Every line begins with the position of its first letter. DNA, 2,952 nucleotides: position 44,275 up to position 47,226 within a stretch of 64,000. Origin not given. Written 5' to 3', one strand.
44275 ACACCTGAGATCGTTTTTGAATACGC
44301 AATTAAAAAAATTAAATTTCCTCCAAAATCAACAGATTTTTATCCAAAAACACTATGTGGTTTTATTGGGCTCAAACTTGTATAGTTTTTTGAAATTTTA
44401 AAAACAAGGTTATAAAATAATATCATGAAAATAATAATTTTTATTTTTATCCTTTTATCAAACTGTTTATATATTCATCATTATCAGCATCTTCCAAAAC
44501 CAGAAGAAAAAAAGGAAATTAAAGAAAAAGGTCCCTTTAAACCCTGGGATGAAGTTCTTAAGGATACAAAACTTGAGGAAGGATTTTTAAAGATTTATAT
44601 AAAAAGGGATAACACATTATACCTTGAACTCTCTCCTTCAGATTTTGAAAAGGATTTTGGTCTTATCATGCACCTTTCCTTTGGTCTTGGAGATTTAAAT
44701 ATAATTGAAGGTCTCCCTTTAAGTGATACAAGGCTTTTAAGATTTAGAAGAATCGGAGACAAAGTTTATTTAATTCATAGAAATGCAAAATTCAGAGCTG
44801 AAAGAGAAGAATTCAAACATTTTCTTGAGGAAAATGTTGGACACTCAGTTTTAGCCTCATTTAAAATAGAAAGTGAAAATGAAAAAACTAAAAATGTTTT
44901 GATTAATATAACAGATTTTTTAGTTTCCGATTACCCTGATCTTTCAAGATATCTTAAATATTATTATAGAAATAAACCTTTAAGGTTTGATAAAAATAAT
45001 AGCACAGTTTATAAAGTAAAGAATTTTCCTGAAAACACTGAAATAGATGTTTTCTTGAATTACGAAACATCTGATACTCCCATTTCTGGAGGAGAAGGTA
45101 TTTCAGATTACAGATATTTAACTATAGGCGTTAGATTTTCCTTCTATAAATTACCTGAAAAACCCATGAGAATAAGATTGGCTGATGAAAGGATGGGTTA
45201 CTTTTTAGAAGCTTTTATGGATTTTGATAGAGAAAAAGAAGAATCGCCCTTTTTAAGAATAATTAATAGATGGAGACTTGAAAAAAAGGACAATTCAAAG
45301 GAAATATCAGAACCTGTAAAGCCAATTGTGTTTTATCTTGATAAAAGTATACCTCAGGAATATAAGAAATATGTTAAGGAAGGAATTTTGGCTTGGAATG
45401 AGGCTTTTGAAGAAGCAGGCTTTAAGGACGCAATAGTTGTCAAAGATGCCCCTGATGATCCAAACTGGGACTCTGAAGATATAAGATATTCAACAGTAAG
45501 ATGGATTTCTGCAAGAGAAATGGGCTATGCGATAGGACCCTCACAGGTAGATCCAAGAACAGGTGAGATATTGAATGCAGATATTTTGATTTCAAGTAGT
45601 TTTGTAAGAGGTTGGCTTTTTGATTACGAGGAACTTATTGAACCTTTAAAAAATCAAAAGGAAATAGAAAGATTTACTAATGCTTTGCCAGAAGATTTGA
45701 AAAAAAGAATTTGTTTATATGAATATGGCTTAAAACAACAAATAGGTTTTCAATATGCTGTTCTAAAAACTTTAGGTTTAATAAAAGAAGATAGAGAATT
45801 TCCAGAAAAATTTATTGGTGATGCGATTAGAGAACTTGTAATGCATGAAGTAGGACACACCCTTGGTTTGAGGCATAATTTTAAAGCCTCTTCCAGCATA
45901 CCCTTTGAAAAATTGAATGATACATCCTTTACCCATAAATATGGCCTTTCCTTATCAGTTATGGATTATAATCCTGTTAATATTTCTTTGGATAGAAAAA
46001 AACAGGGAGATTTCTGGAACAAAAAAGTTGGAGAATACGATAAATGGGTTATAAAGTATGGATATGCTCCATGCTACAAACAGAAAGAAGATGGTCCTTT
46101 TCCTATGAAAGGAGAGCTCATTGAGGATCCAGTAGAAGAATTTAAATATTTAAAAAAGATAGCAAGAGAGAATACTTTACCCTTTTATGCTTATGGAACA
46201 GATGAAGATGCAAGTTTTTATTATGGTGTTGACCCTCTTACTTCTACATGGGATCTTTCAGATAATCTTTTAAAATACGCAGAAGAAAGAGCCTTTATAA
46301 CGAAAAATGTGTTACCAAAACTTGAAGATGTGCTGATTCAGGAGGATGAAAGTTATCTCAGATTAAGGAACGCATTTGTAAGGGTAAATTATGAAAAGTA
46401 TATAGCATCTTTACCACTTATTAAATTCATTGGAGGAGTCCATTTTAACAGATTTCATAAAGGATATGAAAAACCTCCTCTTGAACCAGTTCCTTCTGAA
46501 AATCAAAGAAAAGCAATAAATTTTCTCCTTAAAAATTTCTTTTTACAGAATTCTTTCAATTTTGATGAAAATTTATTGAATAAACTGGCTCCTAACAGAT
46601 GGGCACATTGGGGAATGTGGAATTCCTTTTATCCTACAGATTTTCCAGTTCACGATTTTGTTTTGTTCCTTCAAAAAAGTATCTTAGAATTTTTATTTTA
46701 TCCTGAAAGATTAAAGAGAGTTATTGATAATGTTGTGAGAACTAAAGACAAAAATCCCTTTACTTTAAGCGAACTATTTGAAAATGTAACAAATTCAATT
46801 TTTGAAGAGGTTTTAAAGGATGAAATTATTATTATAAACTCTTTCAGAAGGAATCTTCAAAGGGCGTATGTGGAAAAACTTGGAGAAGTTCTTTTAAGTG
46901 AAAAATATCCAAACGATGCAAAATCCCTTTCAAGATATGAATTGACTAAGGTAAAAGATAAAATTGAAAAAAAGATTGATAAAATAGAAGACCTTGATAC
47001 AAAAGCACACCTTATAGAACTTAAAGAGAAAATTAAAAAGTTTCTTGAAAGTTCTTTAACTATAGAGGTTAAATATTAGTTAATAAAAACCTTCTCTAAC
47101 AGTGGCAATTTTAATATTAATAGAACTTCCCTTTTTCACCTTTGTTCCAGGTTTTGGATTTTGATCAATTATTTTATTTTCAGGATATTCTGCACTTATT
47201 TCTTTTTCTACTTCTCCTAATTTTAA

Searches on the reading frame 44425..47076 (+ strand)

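Call 9: search_protein_families(library=pfam, proteins=[window:44425-47076:+], max_evalue=0.01)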
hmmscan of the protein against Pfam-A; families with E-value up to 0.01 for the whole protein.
window:44425-47076:+ (884 aa): 3 families
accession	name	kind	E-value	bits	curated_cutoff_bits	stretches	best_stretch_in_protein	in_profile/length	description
PF16313.11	DUF4953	-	1.2e-81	274.9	24.2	1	458-797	3-314/316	Met-zincin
PF17148.9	DUF5117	-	3.5e-39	135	27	1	101-288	5-189/189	Domain of unknown function (DUF5117)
PF17162.9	DUF5118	-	6e-05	23.2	27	1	39-78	2-41/50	Domain of unknown function (DUF5118)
